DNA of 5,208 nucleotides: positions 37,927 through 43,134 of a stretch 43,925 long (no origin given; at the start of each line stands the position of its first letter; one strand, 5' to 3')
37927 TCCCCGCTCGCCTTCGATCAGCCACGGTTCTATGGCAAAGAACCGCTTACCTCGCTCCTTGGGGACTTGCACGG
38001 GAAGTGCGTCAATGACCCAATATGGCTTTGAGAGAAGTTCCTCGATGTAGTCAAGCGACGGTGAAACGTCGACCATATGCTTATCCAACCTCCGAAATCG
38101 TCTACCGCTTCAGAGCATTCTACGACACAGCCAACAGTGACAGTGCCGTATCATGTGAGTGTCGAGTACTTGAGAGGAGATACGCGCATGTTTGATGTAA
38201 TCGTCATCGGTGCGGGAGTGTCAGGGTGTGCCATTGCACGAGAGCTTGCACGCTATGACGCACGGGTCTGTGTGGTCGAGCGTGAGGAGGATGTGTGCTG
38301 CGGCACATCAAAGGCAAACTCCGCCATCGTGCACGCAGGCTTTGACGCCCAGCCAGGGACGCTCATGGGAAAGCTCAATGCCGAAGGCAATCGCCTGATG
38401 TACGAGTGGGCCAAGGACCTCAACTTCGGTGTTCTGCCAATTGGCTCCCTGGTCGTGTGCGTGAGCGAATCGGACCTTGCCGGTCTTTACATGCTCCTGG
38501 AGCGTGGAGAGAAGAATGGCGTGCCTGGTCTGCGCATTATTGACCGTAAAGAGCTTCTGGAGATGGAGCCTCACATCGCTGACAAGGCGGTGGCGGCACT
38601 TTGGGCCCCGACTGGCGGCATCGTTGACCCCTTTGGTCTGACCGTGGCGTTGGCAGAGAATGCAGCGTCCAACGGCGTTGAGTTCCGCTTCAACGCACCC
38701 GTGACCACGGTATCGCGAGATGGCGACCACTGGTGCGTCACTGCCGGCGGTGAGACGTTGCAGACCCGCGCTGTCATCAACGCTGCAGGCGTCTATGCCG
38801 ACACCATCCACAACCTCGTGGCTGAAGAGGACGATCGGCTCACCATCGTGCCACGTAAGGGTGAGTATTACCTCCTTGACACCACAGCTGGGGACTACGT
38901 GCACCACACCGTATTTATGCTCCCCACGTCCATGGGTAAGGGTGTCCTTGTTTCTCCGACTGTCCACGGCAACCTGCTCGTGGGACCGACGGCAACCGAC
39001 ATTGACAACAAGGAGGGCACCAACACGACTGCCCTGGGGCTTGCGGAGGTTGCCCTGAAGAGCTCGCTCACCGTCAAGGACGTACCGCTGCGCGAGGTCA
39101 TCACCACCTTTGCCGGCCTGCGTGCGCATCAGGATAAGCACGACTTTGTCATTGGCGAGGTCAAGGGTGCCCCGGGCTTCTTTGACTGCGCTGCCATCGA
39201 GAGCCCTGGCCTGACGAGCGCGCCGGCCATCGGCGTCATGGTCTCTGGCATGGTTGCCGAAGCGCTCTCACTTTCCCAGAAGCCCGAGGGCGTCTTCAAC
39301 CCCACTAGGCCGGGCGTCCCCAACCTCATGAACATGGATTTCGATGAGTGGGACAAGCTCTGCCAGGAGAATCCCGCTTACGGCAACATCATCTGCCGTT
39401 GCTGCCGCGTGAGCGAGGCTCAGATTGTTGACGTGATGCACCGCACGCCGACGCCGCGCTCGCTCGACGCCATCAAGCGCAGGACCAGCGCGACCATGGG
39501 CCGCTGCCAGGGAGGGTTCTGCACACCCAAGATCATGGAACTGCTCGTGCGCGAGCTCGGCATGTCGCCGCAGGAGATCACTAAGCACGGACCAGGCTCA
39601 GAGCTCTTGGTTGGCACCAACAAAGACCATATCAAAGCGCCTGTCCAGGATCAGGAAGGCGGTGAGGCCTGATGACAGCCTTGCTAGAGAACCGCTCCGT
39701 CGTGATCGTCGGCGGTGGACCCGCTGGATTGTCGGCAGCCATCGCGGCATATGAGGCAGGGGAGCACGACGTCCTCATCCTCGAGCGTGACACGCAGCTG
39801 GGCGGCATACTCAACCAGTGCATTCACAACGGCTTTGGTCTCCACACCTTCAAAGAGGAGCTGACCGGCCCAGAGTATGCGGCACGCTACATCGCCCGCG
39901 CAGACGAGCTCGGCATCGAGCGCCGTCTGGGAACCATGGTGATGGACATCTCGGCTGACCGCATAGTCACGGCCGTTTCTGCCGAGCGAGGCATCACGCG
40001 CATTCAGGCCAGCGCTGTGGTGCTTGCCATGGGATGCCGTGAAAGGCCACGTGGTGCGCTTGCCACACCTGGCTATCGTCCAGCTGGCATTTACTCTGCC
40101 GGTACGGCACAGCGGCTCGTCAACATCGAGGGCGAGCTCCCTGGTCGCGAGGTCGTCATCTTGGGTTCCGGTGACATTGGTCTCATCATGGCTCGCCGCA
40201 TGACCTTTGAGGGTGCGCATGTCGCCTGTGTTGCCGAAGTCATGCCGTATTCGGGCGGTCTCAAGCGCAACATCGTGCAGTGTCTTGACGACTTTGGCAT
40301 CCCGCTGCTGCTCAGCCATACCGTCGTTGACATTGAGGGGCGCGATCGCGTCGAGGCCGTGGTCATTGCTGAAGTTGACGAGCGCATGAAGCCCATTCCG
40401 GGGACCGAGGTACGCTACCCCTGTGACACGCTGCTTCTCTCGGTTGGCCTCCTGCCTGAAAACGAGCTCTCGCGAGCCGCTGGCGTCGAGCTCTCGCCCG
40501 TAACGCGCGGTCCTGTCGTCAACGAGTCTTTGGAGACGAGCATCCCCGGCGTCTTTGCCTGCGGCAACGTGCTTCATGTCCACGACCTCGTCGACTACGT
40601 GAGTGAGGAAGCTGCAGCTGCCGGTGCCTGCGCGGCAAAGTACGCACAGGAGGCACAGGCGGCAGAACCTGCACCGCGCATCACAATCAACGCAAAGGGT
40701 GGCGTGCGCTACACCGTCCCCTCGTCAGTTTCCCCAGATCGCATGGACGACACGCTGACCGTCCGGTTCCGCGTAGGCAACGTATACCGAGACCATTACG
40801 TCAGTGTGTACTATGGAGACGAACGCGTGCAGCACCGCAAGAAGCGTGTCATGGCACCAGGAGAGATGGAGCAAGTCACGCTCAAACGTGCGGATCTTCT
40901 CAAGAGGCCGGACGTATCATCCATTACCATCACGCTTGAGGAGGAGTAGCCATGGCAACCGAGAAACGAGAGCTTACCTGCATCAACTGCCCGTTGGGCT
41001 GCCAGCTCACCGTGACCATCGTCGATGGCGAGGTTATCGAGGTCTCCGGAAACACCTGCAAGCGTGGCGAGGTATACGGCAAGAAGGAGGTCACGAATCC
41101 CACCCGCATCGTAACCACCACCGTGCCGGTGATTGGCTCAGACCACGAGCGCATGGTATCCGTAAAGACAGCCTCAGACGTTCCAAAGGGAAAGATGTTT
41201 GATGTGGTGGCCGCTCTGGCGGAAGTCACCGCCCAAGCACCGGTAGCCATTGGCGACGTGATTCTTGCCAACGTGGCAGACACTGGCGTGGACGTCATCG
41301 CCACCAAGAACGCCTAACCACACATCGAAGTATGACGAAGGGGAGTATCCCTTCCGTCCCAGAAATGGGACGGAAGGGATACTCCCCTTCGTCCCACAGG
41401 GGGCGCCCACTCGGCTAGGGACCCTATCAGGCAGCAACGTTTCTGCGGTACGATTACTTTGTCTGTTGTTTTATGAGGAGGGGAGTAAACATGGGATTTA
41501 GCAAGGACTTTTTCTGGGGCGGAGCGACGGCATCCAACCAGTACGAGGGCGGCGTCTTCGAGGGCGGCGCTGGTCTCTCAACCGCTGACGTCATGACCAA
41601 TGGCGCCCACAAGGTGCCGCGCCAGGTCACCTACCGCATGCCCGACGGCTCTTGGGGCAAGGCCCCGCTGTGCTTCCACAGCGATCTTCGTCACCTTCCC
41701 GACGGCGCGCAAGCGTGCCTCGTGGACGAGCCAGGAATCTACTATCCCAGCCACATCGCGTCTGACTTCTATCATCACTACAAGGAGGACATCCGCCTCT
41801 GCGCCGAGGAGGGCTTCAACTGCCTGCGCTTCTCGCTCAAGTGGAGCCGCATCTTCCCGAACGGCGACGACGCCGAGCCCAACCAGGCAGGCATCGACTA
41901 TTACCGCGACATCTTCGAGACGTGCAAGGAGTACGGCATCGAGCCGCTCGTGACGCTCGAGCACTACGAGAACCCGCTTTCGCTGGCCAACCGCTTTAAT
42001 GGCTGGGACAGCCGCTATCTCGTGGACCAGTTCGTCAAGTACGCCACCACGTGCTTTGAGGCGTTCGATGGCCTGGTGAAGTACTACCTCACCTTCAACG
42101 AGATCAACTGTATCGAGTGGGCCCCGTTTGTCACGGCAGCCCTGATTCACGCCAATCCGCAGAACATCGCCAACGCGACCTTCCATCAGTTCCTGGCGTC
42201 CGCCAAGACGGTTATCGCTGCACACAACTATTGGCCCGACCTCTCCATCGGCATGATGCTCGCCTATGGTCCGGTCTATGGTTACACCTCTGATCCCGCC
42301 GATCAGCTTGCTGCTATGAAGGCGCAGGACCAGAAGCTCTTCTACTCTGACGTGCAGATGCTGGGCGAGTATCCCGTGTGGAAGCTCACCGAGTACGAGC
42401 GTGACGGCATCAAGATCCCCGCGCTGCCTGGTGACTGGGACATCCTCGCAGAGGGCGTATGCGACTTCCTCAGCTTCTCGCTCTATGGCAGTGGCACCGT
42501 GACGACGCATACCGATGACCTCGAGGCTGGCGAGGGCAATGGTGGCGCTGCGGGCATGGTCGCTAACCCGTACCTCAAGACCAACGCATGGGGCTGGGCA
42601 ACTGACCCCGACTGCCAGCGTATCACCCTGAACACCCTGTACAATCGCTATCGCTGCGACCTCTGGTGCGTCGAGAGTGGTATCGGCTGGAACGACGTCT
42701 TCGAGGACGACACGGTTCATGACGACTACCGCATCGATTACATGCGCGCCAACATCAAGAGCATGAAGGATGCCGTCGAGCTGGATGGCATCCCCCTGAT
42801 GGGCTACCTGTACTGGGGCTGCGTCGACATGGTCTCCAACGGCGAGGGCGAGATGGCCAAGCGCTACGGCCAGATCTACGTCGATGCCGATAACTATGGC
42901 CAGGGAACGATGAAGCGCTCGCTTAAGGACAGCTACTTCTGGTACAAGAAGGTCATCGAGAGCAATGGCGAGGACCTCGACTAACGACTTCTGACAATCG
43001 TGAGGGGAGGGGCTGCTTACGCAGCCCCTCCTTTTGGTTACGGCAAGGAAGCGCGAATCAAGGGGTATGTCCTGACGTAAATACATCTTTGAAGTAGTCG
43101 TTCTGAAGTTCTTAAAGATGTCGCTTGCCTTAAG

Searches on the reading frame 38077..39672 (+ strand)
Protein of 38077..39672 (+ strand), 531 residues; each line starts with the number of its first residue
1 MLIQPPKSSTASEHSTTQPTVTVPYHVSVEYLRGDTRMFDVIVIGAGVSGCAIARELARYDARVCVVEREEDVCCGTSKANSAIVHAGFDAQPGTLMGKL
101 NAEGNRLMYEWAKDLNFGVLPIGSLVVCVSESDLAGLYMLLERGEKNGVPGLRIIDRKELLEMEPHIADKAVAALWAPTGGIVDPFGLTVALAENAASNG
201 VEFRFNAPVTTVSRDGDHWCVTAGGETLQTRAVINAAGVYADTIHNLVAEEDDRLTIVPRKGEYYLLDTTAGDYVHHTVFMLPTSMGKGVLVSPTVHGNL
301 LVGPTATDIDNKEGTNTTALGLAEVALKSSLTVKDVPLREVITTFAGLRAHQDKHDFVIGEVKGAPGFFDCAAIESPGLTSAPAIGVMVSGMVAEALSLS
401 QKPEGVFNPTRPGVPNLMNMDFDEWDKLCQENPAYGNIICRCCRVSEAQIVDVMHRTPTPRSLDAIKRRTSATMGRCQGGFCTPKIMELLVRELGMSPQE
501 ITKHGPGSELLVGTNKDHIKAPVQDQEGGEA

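Call 51: search_protein_families(library=padloc, proteins=[window:38077-39672:+], max_evalue=0.001)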
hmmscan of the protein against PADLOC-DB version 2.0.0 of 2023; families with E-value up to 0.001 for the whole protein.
window:38077-39672:+ (531 aa): 0 families

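Call 52: search_protein_families(library=pfam, proteins=[window:38077-39672:+], max_evalue=0.00001)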
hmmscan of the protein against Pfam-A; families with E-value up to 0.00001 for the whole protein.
window:38077-39672:+ (531 aa): 8 families
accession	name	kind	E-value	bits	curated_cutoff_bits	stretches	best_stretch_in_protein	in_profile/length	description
PF01266.30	DAO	-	2.8e-72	244.6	27.9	1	40-389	1-350/353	FAD dependent oxidoreductase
PF07992.20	Pyr_redox_2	-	2.5e-11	44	26.1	1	39-87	1-49/291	Pyridine nucleotide-disulphide oxidoreductase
PF04324.20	Fer2_BFD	-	5.6e-11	43.1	26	1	438-490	1-48/50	BFD-like [2Fe-2S] binding domain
PF05834.18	Lycopene_cycl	-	1.4e-08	34.6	23.4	0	40-74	1-37/380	Lycopene cyclase protein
PF13738.12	Pyr_redox_3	-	2e-08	34.3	30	0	37-72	163-198/305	Pyridine nucleotide-disulphide oxidoreductase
PF00070.33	Pyr_redox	-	1.3e-07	32.5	22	0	41-74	2-35/82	Pyridine nucleotide-disulphide oxidoreductase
PF13450.12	NAD_binding_8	-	1.7e-06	28.7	21.9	1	43-78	1-38/68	NAD(P)-binding Rossmann-like domain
PF00890.30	FAD_binding_2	-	2e-06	27.7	20.4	0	40-220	1-175/414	FAD binding domain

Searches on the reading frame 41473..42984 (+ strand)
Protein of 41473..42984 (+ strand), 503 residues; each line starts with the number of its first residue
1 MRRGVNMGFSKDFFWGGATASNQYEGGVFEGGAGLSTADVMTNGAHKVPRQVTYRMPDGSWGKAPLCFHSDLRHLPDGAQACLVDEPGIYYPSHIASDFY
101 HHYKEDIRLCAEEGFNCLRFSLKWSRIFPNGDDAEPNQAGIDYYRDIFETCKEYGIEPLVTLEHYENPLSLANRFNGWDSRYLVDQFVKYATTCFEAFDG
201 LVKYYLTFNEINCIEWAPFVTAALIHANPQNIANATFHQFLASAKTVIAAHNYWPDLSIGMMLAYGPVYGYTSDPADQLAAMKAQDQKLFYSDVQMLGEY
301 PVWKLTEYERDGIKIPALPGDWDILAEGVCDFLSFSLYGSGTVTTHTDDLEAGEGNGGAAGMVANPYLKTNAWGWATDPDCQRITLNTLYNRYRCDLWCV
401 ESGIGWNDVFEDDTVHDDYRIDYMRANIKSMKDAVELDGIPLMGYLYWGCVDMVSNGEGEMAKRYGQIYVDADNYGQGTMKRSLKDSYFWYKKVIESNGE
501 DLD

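Call 51: search_protein_families(library=padloc, proteins=[window:41473-42984:+], max_evalue=0.001)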
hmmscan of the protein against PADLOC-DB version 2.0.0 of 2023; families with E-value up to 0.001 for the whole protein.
window:41473-42984:+ (503 aa): 0 families

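Call 52: search_protein_families(library=pfam, proteins=[window:41473-42984:+], max_evalue=0.00001)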
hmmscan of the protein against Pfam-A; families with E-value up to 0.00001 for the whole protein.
window:41473-42984:+ (503 aa): 1 family
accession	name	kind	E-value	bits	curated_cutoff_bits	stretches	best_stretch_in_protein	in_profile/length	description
PF00232.24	Glyco_hydro_1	-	7.7e-102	341.5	22.6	2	93-499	50-452/453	Glycosyl hydrolase family 1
